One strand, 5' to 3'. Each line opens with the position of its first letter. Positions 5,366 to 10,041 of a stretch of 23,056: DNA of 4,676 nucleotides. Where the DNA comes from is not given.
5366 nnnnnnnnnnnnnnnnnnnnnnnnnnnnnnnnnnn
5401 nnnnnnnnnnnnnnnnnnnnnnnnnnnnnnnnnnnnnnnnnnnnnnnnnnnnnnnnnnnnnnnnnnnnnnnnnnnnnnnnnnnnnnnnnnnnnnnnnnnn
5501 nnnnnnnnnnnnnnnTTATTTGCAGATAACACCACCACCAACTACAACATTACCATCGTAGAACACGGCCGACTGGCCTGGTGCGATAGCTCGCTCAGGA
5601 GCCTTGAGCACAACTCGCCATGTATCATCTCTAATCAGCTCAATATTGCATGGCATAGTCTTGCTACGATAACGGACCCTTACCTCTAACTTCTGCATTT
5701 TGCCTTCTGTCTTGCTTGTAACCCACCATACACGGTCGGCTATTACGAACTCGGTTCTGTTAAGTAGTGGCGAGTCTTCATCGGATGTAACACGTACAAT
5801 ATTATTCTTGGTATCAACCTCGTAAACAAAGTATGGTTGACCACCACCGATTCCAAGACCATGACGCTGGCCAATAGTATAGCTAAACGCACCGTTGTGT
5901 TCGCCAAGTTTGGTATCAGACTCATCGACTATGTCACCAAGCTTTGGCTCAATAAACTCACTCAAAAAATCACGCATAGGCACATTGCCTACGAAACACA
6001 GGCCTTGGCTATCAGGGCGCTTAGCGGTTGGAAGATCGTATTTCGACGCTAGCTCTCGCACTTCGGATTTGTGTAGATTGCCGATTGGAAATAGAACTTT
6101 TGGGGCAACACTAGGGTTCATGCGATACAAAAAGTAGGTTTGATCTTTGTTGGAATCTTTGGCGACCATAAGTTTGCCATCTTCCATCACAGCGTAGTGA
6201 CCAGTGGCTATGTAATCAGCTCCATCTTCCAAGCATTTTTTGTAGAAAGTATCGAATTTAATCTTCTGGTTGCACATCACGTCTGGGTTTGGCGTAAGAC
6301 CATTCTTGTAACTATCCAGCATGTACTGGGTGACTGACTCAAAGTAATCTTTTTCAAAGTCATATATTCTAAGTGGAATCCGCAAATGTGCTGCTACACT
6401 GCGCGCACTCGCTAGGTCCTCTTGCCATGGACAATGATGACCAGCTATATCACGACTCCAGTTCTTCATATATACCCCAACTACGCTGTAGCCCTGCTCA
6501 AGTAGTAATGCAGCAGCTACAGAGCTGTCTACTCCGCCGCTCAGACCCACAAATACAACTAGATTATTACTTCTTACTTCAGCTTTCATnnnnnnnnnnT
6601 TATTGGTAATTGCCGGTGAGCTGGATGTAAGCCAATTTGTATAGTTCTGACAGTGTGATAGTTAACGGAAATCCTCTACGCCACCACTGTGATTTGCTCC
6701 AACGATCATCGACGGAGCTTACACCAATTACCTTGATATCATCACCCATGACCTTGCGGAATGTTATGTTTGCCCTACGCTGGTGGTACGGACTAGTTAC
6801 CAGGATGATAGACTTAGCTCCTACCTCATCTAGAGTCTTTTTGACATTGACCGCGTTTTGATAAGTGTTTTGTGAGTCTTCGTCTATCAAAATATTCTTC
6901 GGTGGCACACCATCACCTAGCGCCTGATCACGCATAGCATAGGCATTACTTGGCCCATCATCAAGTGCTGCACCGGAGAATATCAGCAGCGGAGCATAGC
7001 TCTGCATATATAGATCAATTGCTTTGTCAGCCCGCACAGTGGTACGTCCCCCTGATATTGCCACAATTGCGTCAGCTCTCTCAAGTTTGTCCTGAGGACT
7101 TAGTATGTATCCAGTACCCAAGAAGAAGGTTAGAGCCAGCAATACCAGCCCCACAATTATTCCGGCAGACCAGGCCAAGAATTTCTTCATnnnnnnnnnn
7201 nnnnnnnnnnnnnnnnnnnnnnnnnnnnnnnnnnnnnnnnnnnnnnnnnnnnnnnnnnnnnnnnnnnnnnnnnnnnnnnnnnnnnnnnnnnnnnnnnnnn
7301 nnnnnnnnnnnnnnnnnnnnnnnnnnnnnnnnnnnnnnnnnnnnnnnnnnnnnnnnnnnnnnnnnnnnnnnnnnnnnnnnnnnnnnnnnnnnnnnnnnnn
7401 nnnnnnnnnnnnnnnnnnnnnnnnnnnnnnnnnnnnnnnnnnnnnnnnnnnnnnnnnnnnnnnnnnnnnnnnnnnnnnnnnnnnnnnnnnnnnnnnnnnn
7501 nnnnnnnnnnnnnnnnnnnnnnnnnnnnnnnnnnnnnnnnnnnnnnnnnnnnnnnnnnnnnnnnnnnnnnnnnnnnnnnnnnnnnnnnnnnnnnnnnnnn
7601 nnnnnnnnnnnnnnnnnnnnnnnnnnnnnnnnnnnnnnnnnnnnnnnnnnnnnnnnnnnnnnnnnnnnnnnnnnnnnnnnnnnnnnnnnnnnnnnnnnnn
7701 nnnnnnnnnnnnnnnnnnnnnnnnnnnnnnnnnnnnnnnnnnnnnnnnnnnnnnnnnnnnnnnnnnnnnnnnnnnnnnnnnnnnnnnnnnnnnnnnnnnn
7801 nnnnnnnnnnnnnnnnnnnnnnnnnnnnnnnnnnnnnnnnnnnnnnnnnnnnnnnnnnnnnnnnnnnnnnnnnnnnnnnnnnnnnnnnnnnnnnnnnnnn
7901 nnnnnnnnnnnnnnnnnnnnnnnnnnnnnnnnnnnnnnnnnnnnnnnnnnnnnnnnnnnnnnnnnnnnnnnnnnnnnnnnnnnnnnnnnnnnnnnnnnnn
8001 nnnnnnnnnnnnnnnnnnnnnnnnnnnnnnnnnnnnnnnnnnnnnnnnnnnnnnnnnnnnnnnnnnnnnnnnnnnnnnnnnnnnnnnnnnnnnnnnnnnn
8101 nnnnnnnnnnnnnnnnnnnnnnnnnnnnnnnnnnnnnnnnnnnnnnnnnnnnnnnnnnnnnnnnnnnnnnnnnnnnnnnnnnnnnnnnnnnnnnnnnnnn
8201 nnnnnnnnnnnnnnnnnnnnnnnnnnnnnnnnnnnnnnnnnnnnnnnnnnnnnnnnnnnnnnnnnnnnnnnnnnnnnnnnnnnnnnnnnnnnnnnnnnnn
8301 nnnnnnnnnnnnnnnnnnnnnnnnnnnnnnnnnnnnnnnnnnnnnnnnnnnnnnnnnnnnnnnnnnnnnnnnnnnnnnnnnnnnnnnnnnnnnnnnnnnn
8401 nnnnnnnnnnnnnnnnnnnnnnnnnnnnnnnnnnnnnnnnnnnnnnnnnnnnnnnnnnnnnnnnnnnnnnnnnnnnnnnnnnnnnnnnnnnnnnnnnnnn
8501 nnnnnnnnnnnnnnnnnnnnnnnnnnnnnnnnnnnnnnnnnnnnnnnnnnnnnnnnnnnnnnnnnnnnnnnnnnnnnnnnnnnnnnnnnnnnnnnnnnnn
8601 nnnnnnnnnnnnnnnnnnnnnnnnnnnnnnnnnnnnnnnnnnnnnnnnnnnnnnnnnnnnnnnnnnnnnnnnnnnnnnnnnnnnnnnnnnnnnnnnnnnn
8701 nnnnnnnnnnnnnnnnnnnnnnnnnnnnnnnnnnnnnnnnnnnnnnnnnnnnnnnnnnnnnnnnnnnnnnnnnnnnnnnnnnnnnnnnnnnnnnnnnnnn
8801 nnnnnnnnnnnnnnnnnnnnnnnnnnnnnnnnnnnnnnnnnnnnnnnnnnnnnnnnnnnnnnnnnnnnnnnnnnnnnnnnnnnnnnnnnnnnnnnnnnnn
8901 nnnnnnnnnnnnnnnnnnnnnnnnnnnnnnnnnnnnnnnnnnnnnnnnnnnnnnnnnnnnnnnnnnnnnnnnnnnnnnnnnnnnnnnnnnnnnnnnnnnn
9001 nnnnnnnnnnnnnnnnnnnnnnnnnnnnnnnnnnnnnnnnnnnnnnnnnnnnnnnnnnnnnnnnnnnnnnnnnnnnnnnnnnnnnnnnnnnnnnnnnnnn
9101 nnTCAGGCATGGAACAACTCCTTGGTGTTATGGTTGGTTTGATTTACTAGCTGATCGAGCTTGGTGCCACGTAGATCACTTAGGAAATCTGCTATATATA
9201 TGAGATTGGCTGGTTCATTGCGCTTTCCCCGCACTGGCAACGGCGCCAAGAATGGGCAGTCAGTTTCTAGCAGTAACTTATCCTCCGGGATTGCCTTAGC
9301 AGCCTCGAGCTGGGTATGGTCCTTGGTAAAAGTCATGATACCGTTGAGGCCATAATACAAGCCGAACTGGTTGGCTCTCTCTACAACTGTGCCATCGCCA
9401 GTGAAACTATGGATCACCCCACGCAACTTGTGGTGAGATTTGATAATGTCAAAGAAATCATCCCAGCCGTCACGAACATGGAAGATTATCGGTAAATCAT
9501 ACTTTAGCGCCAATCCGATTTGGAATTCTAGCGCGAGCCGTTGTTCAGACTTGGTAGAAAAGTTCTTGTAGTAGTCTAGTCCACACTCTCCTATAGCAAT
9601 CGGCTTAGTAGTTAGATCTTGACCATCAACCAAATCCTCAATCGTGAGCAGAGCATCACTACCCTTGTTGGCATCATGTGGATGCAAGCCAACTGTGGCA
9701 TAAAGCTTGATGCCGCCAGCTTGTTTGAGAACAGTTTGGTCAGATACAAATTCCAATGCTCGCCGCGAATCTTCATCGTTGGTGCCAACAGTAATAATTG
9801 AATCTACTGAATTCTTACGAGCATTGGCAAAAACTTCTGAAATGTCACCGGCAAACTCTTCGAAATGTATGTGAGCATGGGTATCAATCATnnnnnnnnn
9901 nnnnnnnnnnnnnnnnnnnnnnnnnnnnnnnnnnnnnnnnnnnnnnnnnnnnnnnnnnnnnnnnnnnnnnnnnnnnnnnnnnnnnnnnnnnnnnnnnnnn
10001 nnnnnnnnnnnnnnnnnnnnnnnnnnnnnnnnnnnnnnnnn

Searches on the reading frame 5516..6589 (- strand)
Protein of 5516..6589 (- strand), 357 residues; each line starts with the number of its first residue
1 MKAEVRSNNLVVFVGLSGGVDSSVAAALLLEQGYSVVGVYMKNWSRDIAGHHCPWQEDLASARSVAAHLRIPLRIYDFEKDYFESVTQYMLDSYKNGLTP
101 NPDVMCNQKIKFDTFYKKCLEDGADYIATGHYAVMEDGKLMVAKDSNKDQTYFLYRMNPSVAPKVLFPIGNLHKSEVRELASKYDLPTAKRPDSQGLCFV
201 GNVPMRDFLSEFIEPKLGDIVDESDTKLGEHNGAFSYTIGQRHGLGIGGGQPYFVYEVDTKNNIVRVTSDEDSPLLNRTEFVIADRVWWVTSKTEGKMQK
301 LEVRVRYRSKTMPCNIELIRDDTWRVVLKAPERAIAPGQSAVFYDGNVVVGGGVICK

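Call 6: search_protein_families(library=pfam, proteins=[window:5516-6589:-], max_evalue=0.001)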
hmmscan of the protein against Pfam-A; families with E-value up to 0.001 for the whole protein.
window:5516-6589:- (357 aa): 6 families
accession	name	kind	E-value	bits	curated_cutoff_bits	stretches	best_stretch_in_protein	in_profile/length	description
PF03054.22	tRNA_Me_trans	-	2.3e-71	240.1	20.6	1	12-201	3-201/202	tRNA methyl transferase HUP domain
PF20258.4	tRNA_Me_trans_C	-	2e-22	79.7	20.6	1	283-355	5-77/77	Aminomethyltransferase beta-barrel domain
PF20259.3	tRNA_Me_trans_M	-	1.1e-19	70.1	27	1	206-268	1-65/66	tRNA methyl transferase PRC-barrel domain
PF02540.23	NAD_synthase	-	2.2e-06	27.4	21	1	11-79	20-82/242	NAD synthase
PF02568.20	ThiI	-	9e-06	25.9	20.5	1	15-87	9-81/197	Thiamine biosynthesis protein (ThiI)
PF00733.27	Asn_synthase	-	0.00088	19.5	21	0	14-88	22-89/354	Asparagine synthase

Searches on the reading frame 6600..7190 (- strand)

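Call 6: search_protein_families(library=pfam, proteins=[window:6600-7190:-], max_evalue=0.001)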
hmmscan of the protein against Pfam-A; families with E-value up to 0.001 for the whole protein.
window:6600-7190:- (196 aa): 1 family
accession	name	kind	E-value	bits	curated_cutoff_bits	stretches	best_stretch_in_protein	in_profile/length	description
PF02698.23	DUF218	-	4.5e-25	88.5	27.6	1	41-159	2-109/133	DUF218 domain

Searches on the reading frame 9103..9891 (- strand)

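Call 6: search_protein_families(library=pfam, proteins=[window:9103-9891:-], max_evalue=0.001)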
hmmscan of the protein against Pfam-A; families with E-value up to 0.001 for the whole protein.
window:9103-9891:- (262 aa): 1 family
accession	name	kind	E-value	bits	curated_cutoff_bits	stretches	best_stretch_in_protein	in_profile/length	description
PF01026.27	TatD_DNase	-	3.4e-66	223.7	27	1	2-261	1-253/253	TatD related DNase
